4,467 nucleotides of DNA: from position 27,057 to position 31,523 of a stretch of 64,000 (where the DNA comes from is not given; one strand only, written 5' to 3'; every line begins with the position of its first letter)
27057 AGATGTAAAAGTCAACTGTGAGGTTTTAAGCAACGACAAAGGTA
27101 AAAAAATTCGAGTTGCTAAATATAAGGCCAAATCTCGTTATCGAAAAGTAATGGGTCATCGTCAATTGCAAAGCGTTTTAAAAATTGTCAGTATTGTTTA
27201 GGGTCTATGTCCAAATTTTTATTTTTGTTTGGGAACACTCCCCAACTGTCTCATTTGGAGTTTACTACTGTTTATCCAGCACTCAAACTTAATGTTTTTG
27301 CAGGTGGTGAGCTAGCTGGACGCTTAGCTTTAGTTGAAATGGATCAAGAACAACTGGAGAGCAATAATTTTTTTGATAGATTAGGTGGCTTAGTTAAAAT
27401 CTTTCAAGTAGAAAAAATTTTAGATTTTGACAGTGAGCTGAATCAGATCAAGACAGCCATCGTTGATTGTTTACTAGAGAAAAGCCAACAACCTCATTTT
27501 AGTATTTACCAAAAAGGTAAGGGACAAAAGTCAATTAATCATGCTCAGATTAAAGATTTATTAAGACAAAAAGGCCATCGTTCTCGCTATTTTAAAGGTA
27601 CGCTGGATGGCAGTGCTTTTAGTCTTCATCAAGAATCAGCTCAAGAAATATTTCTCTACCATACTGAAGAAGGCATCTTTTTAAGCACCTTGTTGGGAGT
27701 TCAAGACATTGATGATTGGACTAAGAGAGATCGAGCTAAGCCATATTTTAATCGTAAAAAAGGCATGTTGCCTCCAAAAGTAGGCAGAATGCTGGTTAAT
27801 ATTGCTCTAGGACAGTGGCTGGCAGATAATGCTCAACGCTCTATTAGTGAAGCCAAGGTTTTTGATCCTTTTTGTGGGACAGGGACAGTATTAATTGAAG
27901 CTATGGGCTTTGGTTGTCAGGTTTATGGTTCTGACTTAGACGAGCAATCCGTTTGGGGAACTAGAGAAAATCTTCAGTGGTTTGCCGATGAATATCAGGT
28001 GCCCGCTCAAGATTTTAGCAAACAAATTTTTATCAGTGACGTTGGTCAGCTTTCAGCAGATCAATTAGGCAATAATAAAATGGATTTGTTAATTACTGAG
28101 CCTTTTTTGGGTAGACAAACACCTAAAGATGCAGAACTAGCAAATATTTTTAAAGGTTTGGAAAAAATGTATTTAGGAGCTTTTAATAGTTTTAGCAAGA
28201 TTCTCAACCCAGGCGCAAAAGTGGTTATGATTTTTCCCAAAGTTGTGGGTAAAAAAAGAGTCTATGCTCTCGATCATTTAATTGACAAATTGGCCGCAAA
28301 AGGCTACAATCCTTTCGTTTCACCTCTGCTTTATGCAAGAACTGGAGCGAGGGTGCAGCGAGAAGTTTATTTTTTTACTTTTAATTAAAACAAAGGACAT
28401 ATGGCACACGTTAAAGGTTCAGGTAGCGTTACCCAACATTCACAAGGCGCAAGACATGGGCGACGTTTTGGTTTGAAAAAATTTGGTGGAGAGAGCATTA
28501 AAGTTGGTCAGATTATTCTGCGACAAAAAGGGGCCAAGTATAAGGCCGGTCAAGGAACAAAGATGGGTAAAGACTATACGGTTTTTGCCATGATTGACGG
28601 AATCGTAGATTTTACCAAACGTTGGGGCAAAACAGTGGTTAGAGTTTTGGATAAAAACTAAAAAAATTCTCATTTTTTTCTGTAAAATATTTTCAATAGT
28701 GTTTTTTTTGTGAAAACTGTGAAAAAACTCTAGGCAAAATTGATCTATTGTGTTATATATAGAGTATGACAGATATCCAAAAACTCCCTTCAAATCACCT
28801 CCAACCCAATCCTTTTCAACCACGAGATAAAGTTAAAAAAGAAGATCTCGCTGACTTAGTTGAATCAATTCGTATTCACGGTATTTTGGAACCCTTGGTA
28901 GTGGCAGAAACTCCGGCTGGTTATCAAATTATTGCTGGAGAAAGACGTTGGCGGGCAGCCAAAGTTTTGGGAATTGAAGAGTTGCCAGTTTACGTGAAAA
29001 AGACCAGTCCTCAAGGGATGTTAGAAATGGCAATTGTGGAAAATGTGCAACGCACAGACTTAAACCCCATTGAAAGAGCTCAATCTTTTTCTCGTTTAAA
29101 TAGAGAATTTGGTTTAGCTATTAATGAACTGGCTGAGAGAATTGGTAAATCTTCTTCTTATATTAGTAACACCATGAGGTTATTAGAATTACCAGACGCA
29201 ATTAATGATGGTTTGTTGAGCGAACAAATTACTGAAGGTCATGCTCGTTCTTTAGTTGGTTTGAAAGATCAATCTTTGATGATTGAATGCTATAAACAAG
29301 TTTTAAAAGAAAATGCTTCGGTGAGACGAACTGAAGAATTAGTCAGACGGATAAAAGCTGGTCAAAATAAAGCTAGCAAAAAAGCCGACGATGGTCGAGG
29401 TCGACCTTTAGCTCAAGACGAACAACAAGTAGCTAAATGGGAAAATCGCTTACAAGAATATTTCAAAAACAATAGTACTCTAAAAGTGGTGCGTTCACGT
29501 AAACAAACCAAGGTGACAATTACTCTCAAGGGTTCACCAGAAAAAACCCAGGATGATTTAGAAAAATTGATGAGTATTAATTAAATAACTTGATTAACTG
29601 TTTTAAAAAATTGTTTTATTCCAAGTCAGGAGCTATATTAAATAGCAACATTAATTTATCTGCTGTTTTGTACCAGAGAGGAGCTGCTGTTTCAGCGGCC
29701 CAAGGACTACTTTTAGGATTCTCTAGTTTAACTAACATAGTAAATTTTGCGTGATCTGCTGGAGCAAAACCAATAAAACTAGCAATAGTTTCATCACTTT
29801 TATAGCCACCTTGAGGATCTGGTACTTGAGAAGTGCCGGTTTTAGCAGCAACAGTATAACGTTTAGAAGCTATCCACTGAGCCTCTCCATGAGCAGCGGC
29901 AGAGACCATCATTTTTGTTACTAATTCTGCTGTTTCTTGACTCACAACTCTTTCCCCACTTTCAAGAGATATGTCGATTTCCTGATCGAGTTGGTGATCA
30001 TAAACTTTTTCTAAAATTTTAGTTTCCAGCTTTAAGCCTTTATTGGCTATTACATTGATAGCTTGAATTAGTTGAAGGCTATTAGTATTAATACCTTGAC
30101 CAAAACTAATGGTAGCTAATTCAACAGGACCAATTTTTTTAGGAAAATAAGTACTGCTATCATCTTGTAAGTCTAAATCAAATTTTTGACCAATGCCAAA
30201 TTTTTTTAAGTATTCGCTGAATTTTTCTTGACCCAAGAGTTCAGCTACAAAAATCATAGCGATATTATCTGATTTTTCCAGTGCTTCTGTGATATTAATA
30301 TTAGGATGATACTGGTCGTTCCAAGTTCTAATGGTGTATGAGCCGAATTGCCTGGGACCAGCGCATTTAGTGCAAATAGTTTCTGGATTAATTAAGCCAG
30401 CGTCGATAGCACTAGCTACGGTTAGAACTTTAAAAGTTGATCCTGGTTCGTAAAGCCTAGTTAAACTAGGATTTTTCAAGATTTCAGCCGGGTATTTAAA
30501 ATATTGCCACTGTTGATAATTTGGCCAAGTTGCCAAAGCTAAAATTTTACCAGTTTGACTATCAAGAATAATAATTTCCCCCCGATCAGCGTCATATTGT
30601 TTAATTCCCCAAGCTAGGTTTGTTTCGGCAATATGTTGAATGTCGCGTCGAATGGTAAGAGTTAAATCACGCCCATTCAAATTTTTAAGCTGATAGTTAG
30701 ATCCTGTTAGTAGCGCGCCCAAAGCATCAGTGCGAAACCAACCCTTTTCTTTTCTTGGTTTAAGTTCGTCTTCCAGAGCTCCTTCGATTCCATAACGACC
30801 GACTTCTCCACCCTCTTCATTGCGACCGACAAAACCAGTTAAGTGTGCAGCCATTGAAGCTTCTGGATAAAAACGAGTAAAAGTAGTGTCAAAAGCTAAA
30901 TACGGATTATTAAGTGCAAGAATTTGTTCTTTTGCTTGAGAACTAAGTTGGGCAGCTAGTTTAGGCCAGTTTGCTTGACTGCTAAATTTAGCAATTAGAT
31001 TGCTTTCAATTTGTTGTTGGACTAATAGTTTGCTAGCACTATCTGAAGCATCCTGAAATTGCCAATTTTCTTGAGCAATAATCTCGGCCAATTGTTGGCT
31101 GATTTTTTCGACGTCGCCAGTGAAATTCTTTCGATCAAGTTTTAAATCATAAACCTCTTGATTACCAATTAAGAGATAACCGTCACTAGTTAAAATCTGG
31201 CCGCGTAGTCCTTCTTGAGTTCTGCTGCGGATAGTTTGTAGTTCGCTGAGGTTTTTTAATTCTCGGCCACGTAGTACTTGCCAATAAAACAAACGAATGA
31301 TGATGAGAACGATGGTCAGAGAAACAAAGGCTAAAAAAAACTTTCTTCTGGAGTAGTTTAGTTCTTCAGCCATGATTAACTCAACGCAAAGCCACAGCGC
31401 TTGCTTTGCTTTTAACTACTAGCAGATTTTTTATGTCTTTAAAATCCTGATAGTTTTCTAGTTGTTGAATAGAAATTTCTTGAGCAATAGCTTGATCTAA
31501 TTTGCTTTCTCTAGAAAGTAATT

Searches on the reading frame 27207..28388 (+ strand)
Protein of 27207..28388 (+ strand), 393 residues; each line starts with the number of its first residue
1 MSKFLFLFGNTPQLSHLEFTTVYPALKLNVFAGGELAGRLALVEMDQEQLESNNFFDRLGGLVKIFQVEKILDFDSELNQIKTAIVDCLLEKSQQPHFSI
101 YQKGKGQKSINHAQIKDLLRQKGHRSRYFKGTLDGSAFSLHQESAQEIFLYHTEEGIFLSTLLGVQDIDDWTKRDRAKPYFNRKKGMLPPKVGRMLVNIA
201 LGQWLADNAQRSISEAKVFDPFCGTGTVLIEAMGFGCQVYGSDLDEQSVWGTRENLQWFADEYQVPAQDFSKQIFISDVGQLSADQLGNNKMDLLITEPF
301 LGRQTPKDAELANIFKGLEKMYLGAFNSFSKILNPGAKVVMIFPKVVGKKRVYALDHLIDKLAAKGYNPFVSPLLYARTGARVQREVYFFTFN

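Call 74: search_protein_families(library=pfam, proteins=[window:27207-28388:+], max_evalue=0.00001)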
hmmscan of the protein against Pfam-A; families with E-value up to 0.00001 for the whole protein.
window:27207-28388:+ (393 aa): 1 family
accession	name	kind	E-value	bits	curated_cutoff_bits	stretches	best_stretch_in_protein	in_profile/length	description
PF01170.24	UPF0020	-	4.3e-08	33.5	22.3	1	215-344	29-167/197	RMKL-like, methyltransferase domain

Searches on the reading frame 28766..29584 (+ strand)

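Call 74: search_protein_families(library=pfam, proteins=[window:28766-29584:+], max_evalue=0.00001)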
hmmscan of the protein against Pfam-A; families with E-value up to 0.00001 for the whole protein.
window:28766-29584:+ (272 aa): 2 families
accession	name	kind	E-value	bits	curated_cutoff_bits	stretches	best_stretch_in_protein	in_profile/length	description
PF17762.8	HTH_ParB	-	2.6e-32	111.4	22.6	1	98-197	2-101/102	ParB HTH domain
PF02195.25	ParB_N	-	2.9e-30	104.6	26.3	1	3-95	2-95/95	ParB N-terminal domain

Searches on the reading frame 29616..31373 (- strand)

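Call 65: search_protein_families(library=pfam, proteins=[window:29616-31373:-], max_evalue=0.00001)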
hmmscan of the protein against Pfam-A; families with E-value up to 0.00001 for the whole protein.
window:29616-31373:- (585 aa): 2 families
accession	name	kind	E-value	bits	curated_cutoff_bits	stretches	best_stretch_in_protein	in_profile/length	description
PF00905.27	Transpeptidase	-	8.2e-65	219.4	22.1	1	267-566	3-293/299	Penicillin binding protein transpeptidase domain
PF03717.20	PBP_dimer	-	5.2e-16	60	24.4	1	54-223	3-177/180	Penicillin-binding Protein dimerisation domain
